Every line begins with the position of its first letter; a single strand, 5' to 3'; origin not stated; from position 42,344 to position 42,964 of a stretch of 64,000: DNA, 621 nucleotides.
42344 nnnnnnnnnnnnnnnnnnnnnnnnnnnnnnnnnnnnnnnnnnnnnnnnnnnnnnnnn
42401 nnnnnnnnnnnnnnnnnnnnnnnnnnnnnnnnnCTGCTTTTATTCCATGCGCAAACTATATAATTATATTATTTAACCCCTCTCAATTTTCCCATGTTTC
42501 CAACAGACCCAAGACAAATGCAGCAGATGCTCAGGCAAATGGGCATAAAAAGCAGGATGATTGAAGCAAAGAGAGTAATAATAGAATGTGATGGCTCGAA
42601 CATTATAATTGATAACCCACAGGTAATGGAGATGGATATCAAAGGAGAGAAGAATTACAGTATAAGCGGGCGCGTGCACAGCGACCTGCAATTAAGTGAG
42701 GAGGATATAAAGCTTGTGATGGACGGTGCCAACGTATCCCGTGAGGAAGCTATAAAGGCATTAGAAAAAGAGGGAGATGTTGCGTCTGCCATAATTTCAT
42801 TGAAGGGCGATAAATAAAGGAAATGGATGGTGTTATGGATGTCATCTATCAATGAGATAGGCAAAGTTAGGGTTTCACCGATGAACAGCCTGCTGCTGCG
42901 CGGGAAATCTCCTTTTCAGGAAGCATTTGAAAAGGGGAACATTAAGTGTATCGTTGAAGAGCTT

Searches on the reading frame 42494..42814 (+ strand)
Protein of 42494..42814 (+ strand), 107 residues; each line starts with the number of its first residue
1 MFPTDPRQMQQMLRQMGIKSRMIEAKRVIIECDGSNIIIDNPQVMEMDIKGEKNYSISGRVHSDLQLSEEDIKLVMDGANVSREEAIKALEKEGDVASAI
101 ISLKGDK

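Call 74: search_protein_families(library=pfam, max_evalue=0.00001, proteins=[window:42494-42814:+])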
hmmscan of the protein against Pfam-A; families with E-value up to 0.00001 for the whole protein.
window:42494-42814:+ (107 aa): 2 families
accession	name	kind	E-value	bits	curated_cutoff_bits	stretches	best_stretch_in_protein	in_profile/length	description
PF01849.23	NAC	-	1.1e-10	41.7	21.3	1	6-61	1-54/57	NAC domain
PF19026.7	UBA_HYPK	-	6.2e-06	25.9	27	0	67-103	3-40/41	HYPK UBA domain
